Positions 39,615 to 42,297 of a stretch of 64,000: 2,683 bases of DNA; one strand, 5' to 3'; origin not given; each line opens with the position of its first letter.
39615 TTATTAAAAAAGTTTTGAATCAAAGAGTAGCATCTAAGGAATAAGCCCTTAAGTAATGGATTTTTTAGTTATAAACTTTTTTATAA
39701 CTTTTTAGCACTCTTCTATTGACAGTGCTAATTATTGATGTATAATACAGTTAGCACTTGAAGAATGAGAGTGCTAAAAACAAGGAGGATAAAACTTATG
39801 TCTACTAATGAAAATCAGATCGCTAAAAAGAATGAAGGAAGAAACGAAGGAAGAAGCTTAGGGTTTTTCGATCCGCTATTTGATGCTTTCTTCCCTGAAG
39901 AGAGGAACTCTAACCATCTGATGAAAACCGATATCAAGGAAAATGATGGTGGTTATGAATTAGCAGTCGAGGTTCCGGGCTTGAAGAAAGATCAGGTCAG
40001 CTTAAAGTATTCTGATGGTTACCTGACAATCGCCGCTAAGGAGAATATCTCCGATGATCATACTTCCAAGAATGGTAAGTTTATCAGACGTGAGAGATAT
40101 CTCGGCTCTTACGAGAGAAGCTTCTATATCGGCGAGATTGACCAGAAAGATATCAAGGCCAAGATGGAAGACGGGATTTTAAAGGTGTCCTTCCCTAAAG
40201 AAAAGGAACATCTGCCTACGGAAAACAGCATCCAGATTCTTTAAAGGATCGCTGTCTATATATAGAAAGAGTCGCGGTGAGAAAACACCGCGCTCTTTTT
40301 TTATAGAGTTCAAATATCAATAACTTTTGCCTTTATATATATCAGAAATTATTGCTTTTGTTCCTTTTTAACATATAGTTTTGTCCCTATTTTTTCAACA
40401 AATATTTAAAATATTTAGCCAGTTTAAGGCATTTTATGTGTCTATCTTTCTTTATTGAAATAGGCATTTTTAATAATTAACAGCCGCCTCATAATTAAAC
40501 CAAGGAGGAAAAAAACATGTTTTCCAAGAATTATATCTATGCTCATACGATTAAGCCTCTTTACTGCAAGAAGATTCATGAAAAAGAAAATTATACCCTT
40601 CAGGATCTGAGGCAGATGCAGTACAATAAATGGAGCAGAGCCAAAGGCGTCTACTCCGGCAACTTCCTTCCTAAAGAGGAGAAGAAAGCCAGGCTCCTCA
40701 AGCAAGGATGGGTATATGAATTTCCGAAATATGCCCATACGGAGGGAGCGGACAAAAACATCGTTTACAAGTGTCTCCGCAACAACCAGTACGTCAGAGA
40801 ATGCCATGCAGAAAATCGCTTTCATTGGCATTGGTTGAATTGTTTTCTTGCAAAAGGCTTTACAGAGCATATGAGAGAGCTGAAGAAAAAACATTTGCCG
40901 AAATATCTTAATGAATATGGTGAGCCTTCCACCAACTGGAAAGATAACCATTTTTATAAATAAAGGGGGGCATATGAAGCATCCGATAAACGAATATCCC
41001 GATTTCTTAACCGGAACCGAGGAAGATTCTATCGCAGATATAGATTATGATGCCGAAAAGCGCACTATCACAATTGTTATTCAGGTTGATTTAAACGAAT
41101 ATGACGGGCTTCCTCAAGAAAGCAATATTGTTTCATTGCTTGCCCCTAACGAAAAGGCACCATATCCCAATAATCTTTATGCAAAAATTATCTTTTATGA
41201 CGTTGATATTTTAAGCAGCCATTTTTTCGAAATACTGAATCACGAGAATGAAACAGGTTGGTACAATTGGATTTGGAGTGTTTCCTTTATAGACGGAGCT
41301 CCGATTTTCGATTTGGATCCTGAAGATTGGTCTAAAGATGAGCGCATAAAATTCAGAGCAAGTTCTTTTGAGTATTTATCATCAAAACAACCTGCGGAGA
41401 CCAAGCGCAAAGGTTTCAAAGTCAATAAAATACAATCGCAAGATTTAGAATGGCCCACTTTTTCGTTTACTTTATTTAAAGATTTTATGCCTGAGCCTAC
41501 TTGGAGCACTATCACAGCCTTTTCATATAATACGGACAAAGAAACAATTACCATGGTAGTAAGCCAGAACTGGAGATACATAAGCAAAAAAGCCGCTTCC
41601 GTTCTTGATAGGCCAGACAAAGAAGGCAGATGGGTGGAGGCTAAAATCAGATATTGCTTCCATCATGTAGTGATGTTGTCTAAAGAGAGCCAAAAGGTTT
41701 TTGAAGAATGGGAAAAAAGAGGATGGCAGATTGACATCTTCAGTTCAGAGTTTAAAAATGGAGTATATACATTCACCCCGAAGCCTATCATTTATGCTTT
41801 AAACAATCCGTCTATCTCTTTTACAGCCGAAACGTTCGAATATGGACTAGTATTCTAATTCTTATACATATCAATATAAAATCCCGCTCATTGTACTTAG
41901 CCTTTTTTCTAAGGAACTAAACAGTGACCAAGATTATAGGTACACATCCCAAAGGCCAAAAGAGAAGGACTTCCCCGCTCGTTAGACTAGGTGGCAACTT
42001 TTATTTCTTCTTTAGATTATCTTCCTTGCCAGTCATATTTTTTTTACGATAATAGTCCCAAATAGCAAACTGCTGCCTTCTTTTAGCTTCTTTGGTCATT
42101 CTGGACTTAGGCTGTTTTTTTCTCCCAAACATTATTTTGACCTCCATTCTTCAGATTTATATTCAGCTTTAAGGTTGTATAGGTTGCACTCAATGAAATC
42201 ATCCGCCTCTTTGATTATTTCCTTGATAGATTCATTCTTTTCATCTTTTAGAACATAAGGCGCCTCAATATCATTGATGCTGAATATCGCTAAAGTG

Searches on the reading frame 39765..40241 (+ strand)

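Call 33: search_protein_families(library=padloc, proteins=[L003:7869-8378:+, L003:8391-8786:+, L003:6937-7716:-], max_evalue=1)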
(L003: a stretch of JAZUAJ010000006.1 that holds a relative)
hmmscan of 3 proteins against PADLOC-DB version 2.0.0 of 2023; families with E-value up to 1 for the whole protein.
L003:7869-8378:+ (170 aa): 0 families

L003:8391-8786:+ (132 aa): 0 families

L003:6937-7716:- (260 aa): 0 families

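Call 34: search_protein_families(library=phrogs, proteins=[L003:7869-8378:+, L003:8391-8786:+, L003:6937-7716:-], max_evalue=1)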
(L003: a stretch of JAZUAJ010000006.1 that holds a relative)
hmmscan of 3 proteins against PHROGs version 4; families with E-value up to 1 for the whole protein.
L003:7869-8378:+ (170 aa): 0 families

L003:8391-8786:+ (132 aa): 0 families

L003:6937-7716:- (260 aa): 1 family
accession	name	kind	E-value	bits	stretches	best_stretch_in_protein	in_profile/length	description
phrog_10725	-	unknown function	0.68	11.3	1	53-94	11-55/110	-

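Call 53: search_protein_families(library=pfam, proteins=[L009:6441-6836:+, L009:7111-7584:+, L003:8391-8786:+, L007:3972-4370:+, L010:521-880:+, L021:594-1112:+, L023:6444-6959:+, L029:482-985:+, L027:6449-6874:+, L024:445-855:+], max_evalue=1)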
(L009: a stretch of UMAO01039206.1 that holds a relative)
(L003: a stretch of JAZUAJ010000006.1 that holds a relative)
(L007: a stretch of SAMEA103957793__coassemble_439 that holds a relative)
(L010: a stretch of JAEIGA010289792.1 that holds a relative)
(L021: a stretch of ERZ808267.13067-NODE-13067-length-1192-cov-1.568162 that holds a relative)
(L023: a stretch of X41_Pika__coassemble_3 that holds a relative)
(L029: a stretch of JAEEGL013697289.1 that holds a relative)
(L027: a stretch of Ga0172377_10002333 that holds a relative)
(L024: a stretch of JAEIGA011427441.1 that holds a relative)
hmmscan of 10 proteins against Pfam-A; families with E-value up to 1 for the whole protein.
L009:6441-6836:+ (132 aa): 1 family
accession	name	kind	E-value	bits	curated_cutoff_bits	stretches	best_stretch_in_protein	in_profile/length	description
PF24903.1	OB_MEIOB_N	-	0.11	12.2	27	1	19-77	42-97/140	MEIOB, N-terminal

L009:7111-7584:+ (158 aa): 2 families
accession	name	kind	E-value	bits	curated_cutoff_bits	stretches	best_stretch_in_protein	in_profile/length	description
PF18665.6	TetR_C_37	-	0.005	17.9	27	1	98-146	12-60/117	Tetracyclin repressor-like, C-terminal domain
PF22967.3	Ig_NUP210_1st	-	0.043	14.4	27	1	102-144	15-58/92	NUP210 Ig-like domain 1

L003:8391-8786:+ (132 aa): 2 families
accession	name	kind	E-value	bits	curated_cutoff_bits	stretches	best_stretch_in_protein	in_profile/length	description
PF15594.11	Imm50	-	0.06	13.9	27.1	1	41-89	48-96/118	Immunity protein 50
PF13648.12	Lipocalin_4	-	0.095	14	22.4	1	39-99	16-72/89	Lipocalin-like domain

L007:3972-4370:+ (133 aa): 0 families

L010:521-880:+ (120 aa): 0 families

L021:594-1112:+ (173 aa): 1 family
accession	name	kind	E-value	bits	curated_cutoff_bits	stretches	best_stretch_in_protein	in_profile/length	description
PF05553.16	DUF761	-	0.06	13.4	22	1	145-159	3-17/36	Cotton fibre expressed protein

L023:6444-6959:+ (172 aa): 0 families

L029:482-985:+ (168 aa): 0 families

L027:6449-6874:+ (142 aa): 0 families

L024:445-855:+ (137 aa): 0 families

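Call 67: search_protein_families(library=pfam, proteins=[L003:6937-7716:-, L006:343-1101:-, L007:4608-5594:-, L023:5019-5834:-, L002:1840-2628:-, L009:7685-8041:+, L009:8031-8573:+, L003:6807-6932:-, L009:4888-5463:+, L009:4080-4823:+], max_evalue=1)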
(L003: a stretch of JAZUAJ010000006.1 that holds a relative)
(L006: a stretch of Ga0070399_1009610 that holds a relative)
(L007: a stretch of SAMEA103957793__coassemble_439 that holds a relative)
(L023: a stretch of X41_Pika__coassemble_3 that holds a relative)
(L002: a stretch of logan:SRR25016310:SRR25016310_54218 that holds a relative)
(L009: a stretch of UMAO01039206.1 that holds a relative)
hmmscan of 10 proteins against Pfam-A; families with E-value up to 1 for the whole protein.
L003:6937-7716:- (260 aa): 3 families
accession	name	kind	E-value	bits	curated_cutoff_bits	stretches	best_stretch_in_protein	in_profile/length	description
PF17334.7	CsgA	-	0.013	16.8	25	1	16-65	24-73/83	Minor curli fiber component A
PF19789.6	DUF6273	-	0.027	14.8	23.5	1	55-85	31-61/172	Domain of unknown function (DUF6273)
PF20417.3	Gemin6_C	-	0.13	12.4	33.4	1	56-111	13-69/80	Gemin6 C-terminal domain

L006:343-1101:- (253 aa): 0 families

L007:4608-5594:- (329 aa): 2 families
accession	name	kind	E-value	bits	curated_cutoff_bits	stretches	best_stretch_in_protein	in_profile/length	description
PF25583.1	WCX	-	0.00029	21.5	23.9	1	251-325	2-75/76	WCX domain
PF14552.11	Tautomerase_2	-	0.3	11.7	28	0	168-195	4-31/82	Tautomerase enzyme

L023:5019-5834:- (272 aa): 0 families

L002:1840-2628:- (263 aa): 0 families

L009:7685-8041:+ (119 aa): 5 families
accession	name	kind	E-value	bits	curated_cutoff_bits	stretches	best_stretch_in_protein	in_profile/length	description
PF01381.28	HTH_3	-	1.2e-05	25.7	23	1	9-59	1-51/55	Helix-turn-helix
PF13560.12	HTH_31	-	2.2e-05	25.1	27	1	5-63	2-61/64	Helix-turn-helix domain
PF12844.13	HTH_19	-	0.00016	22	30.2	1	6-49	1-41/64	Helix-turn-helix domain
PF13413.12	HTH_25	-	0.002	18.3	24.6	1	10-41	3-34/62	Helix-turn-helix domain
PF21291.3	CYNS_N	-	0.13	12.7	27.1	1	12-66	11-65/69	Cyanate hydratase, N-terminal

L009:8031-8573:+ (181 aa): 3 families
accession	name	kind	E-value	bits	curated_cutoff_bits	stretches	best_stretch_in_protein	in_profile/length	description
PF06114.19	Peptidase_M78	-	5.6e-06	26.6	22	1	83-162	35-119/123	IrrE N-terminal-like domain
PF14891.12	Peptidase_M91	-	0.16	12.8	25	1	54-101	65-103/176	Effector protein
PF24964.1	DUF7769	-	0.22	11.6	27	1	146-161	26-41/55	Domain of unknown function (DUF7769)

L003:6807-6932:- (42 aa): 0 families

L009:4888-5463:+ (192 aa): 2 families
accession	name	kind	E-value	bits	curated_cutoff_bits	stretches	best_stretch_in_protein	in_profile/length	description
PF03178.21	CPSF_A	-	0.12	12.2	27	1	120-157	172-207/319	CPSF A subunit region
PF23033.1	DUF7034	-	0.31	11.7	27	1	21-99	32-102/119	Domain of unknown function (DUF7034)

L009:4080-4823:+ (248 aa): 1 family
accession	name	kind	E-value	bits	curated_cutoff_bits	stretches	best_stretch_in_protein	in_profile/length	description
PF00795.27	CN_hydrolase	-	2.9e-21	76.4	23.2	1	6-248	2-247/256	Carbon-nitrogen hydrolase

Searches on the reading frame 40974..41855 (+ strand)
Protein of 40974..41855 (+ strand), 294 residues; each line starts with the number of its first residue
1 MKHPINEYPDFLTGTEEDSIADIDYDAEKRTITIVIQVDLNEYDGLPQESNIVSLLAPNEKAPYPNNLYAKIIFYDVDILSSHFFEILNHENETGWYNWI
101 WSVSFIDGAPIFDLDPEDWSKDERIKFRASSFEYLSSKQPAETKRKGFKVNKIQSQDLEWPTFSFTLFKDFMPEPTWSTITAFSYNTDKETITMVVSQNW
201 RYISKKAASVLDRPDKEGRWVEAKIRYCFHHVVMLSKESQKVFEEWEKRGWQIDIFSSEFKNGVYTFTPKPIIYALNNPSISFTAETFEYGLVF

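Call 7: search_protein_families(library=pfam, proteins=[window:40974-41855:+], max_evalue=1)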
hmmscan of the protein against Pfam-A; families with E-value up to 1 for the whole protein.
window:40974-41855:+ (294 aa): 0 families

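Call 8: search_protein_families(library=ncbifam, proteins=[window:40974-41855:+], max_evalue=1)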
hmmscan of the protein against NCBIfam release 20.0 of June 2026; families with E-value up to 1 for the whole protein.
window:40974-41855:+ (294 aa): 0 families

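Call 33: search_protein_families(library=padloc, proteins=[window:40974-41855:+, L003:7869-8378:+, L003:8391-8786:+, L003:6937-7716:-], max_evalue=1)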
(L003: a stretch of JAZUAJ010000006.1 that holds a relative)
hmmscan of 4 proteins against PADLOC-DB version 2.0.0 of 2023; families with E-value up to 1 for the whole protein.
window:40974-41855:+ (294 aa): 0 families

L003:7869-8378:+ (170 aa): 0 families

L003:8391-8786:+ (132 aa): 0 families

L003:6937-7716:- (260 aa): 0 families

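Call 34: search_protein_families(library=phrogs, proteins=[window:40974-41855:+, L003:7869-8378:+, L003:8391-8786:+, L003:6937-7716:-], max_evalue=1)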
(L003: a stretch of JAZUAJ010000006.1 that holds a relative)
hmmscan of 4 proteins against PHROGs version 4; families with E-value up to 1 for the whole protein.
window:40974-41855:+ (294 aa): 1 family
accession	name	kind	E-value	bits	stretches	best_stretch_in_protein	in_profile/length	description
phrog_19465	-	unknown function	0.16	12.9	1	195-257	19-80/92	-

L003:7869-8378:+ (170 aa): 0 families

L003:8391-8786:+ (132 aa): 0 families

L003:6937-7716:- (260 aa): 1 family
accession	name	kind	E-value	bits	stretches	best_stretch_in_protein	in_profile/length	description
phrog_10725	-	unknown function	0.68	11.3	1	53-94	11-55/110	-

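Call 53: search_protein_families(library=pfam, proteins=[L009:6441-6836:+, L009:7111-7584:+, L003:8391-8786:+, L007:3972-4370:+, L010:521-880:+, L021:594-1112:+, L023:6444-6959:+, L029:482-985:+, L027:6449-6874:+, L024:445-855:+], max_evalue=1)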
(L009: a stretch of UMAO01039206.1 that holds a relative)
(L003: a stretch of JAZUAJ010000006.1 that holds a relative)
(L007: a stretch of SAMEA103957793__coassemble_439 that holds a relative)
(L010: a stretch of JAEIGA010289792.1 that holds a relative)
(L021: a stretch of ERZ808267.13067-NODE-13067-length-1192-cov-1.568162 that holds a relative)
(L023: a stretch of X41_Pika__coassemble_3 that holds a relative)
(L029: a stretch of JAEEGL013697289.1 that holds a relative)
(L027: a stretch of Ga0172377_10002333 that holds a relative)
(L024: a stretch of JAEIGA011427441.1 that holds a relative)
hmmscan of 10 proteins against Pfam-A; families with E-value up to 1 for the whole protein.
L009:6441-6836:+ (132 aa): 1 family
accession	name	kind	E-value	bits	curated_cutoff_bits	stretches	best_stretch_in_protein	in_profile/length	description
PF24903.1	OB_MEIOB_N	-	0.11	12.2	27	1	19-77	42-97/140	MEIOB, N-terminal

L009:7111-7584:+ (158 aa): 2 families
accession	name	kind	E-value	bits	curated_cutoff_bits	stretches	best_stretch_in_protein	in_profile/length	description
PF18665.6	TetR_C_37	-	0.005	17.9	27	1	98-146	12-60/117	Tetracyclin repressor-like, C-terminal domain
PF22967.3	Ig_NUP210_1st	-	0.043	14.4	27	1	102-144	15-58/92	NUP210 Ig-like domain 1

L003:8391-8786:+ (132 aa): 2 families
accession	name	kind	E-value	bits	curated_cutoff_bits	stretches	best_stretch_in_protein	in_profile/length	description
PF15594.11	Imm50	-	0.06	13.9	27.1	1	41-89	48-96/118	Immunity protein 50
PF13648.12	Lipocalin_4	-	0.095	14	22.4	1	39-99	16-72/89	Lipocalin-like domain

L007:3972-4370:+ (133 aa): 0 families

L010:521-880:+ (120 aa): 0 families

L021:594-1112:+ (173 aa): 1 family
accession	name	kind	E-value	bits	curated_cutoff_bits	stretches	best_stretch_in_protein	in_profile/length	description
PF05553.16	DUF761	-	0.06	13.4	22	1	145-159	3-17/36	Cotton fibre expressed protein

L023:6444-6959:+ (172 aa): 0 families

L029:482-985:+ (168 aa): 0 families

L027:6449-6874:+ (142 aa): 0 families

L024:445-855:+ (137 aa): 0 families

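Call 67: search_protein_families(library=pfam, proteins=[L003:6937-7716:-, L006:343-1101:-, L007:4608-5594:-, L023:5019-5834:-, L002:1840-2628:-, L009:7685-8041:+, L009:8031-8573:+, L003:6807-6932:-, L009:4888-5463:+, L009:4080-4823:+], max_evalue=1)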
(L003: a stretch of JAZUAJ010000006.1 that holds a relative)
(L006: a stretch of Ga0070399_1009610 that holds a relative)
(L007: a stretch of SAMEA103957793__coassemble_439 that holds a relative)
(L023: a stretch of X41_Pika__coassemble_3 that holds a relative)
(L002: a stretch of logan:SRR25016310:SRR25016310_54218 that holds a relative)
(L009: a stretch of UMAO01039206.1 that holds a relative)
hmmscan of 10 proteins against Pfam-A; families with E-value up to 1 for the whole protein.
L003:6937-7716:- (260 aa): 3 families
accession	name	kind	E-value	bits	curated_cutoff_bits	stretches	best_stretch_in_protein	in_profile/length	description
PF17334.7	CsgA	-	0.013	16.8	25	1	16-65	24-73/83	Minor curli fiber component A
PF19789.6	DUF6273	-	0.027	14.8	23.5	1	55-85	31-61/172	Domain of unknown function (DUF6273)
PF20417.3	Gemin6_C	-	0.13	12.4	33.4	1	56-111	13-69/80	Gemin6 C-terminal domain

L006:343-1101:- (253 aa): 0 families

L007:4608-5594:- (329 aa): 2 families
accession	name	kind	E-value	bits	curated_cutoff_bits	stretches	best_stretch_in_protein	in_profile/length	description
PF25583.1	WCX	-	0.00029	21.5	23.9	1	251-325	2-75/76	WCX domain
PF14552.11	Tautomerase_2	-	0.3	11.7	28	0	168-195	4-31/82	Tautomerase enzyme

L023:5019-5834:- (272 aa): 0 families

L002:1840-2628:- (263 aa): 0 families

L009:7685-8041:+ (119 aa): 5 families
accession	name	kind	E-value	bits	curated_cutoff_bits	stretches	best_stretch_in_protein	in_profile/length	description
PF01381.28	HTH_3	-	1.2e-05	25.7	23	1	9-59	1-51/55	Helix-turn-helix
PF13560.12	HTH_31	-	2.2e-05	25.1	27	1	5-63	2-61/64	Helix-turn-helix domain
PF12844.13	HTH_19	-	0.00016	22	30.2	1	6-49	1-41/64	Helix-turn-helix domain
PF13413.12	HTH_25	-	0.002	18.3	24.6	1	10-41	3-34/62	Helix-turn-helix domain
PF21291.3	CYNS_N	-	0.13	12.7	27.1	1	12-66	11-65/69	Cyanate hydratase, N-terminal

L009:8031-8573:+ (181 aa): 3 families
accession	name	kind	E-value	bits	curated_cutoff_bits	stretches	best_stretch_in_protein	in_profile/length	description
PF06114.19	Peptidase_M78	-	5.6e-06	26.6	22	1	83-162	35-119/123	IrrE N-terminal-like domain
PF14891.12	Peptidase_M91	-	0.16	12.8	25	1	54-101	65-103/176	Effector protein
PF24964.1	DUF7769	-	0.22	11.6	27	1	146-161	26-41/55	Domain of unknown function (DUF7769)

L003:6807-6932:- (42 aa): 0 families

L009:4888-5463:+ (192 aa): 2 families
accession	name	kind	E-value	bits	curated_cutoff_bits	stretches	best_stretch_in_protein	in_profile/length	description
PF03178.21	CPSF_A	-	0.12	12.2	27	1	120-157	172-207/319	CPSF A subunit region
PF23033.1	DUF7034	-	0.31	11.7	27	1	21-99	32-102/119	Domain of unknown function (DUF7034)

L009:4080-4823:+ (248 aa): 1 family
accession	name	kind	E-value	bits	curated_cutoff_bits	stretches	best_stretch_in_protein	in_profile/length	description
PF00795.27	CN_hydrolase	-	2.9e-21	76.4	23.2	1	6-248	2-247/256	Carbon-nitrogen hydrolase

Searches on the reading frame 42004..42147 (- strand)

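Call 7: search_protein_families(library=pfam, proteins=[window:42004-42147:-], max_evalue=1)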
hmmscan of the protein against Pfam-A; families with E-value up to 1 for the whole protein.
window:42004-42147:- (48 aa): 0 families

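Call 8: search_protein_families(library=ncbifam, proteins=[window:42004-42147:-], max_evalue=1)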
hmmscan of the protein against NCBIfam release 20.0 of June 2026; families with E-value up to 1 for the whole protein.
window:42004-42147:- (48 aa): 0 families

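Call 33: search_protein_families(library=padloc, proteins=[window:42004-42147:-, L003:7869-8378:+, L003:8391-8786:+, L003:6937-7716:-], max_evalue=1)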
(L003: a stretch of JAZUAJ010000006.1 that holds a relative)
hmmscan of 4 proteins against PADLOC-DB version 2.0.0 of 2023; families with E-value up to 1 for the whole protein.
window:42004-42147:- (48 aa): 0 families

L003:7869-8378:+ (170 aa): 0 families

L003:8391-8786:+ (132 aa): 0 families

L003:6937-7716:- (260 aa): 0 families

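Call 34: search_protein_families(library=phrogs, proteins=[window:42004-42147:-, L003:7869-8378:+, L003:8391-8786:+, L003:6937-7716:-], max_evalue=1)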
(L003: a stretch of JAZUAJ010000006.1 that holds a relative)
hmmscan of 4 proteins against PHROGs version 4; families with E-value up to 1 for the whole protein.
window:42004-42147:- (48 aa): 0 families

L003:7869-8378:+ (170 aa): 0 families

L003:8391-8786:+ (132 aa): 0 families

L003:6937-7716:- (260 aa): 1 family
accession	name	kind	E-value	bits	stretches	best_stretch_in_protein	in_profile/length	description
phrog_10725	-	unknown function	0.68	11.3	1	53-94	11-55/110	-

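Call 53: search_protein_families(library=pfam, proteins=[L009:6441-6836:+, L009:7111-7584:+, L003:8391-8786:+, L007:3972-4370:+, L010:521-880:+, L021:594-1112:+, L023:6444-6959:+, L029:482-985:+, L027:6449-6874:+, L024:445-855:+], max_evalue=1)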
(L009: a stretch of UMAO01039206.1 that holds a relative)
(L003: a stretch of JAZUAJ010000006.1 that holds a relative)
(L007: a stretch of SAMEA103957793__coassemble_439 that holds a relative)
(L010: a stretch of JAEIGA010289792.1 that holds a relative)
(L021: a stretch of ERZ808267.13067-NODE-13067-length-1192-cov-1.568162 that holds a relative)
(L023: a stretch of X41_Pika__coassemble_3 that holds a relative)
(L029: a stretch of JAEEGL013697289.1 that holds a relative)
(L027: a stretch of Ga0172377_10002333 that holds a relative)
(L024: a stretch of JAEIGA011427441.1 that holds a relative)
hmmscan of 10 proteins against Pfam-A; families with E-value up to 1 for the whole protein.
L009:6441-6836:+ (132 aa): 1 family
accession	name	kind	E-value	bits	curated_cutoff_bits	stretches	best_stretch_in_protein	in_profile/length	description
PF24903.1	OB_MEIOB_N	-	0.11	12.2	27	1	19-77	42-97/140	MEIOB, N-terminal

L009:7111-7584:+ (158 aa): 2 families
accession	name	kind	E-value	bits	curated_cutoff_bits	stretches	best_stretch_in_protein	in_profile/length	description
PF18665.6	TetR_C_37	-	0.005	17.9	27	1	98-146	12-60/117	Tetracyclin repressor-like, C-terminal domain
PF22967.3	Ig_NUP210_1st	-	0.043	14.4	27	1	102-144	15-58/92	NUP210 Ig-like domain 1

L003:8391-8786:+ (132 aa): 2 families
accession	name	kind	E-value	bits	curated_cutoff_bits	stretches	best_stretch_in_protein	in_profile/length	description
PF15594.11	Imm50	-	0.06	13.9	27.1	1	41-89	48-96/118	Immunity protein 50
PF13648.12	Lipocalin_4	-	0.095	14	22.4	1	39-99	16-72/89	Lipocalin-like domain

L007:3972-4370:+ (133 aa): 0 families

L010:521-880:+ (120 aa): 0 families

L021:594-1112:+ (173 aa): 1 family
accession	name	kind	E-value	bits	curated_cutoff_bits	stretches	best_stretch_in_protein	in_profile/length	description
PF05553.16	DUF761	-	0.06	13.4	22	1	145-159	3-17/36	Cotton fibre expressed protein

L023:6444-6959:+ (172 aa): 0 families

L029:482-985:+ (168 aa): 0 families

L027:6449-6874:+ (142 aa): 0 families

L024:445-855:+ (137 aa): 0 families

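Call 67: search_protein_families(library=pfam, proteins=[L003:6937-7716:-, L006:343-1101:-, L007:4608-5594:-, L023:5019-5834:-, L002:1840-2628:-, L009:7685-8041:+, L009:8031-8573:+, L003:6807-6932:-, L009:4888-5463:+, L009:4080-4823:+], max_evalue=1)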
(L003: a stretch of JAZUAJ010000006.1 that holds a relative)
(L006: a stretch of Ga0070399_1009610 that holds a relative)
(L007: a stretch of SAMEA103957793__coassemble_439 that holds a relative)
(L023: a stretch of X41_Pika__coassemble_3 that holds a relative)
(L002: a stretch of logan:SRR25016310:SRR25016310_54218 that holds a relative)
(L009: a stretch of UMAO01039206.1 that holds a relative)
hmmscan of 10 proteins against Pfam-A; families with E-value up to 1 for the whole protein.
L003:6937-7716:- (260 aa): 3 families
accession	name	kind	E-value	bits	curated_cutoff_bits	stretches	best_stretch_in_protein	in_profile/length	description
PF17334.7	CsgA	-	0.013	16.8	25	1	16-65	24-73/83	Minor curli fiber component A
PF19789.6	DUF6273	-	0.027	14.8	23.5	1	55-85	31-61/172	Domain of unknown function (DUF6273)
PF20417.3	Gemin6_C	-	0.13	12.4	33.4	1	56-111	13-69/80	Gemin6 C-terminal domain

L006:343-1101:- (253 aa): 0 families

L007:4608-5594:- (329 aa): 2 families
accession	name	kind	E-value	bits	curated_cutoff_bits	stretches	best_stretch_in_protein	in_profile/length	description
PF25583.1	WCX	-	0.00029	21.5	23.9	1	251-325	2-75/76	WCX domain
PF14552.11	Tautomerase_2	-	0.3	11.7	28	0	168-195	4-31/82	Tautomerase enzyme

L023:5019-5834:- (272 aa): 0 families

L002:1840-2628:- (263 aa): 0 families

L009:7685-8041:+ (119 aa): 5 families
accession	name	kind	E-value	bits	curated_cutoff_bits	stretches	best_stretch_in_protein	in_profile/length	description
PF01381.28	HTH_3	-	1.2e-05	25.7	23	1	9-59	1-51/55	Helix-turn-helix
PF13560.12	HTH_31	-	2.2e-05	25.1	27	1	5-63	2-61/64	Helix-turn-helix domain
PF12844.13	HTH_19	-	0.00016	22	30.2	1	6-49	1-41/64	Helix-turn-helix domain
PF13413.12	HTH_25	-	0.002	18.3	24.6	1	10-41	3-34/62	Helix-turn-helix domain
PF21291.3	CYNS_N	-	0.13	12.7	27.1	1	12-66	11-65/69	Cyanate hydratase, N-terminal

L009:8031-8573:+ (181 aa): 3 families
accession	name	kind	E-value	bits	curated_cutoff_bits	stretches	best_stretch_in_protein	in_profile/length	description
PF06114.19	Peptidase_M78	-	5.6e-06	26.6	22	1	83-162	35-119/123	IrrE N-terminal-like domain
PF14891.12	Peptidase_M91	-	0.16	12.8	25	1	54-101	65-103/176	Effector protein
PF24964.1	DUF7769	-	0.22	11.6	27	1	146-161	26-41/55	Domain of unknown function (DUF7769)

L003:6807-6932:- (42 aa): 0 families

L009:4888-5463:+ (192 aa): 2 families
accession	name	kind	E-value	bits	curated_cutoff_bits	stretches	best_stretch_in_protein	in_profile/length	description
PF03178.21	CPSF_A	-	0.12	12.2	27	1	120-157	172-207/319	CPSF A subunit region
PF23033.1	DUF7034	-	0.31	11.7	27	1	21-99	32-102/119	Domain of unknown function (DUF7034)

L009:4080-4823:+ (248 aa): 1 family
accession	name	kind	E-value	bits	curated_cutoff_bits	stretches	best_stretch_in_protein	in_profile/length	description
PF00795.27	CN_hydrolase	-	2.9e-21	76.4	23.2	1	6-248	2-247/256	Carbon-nitrogen hydrolase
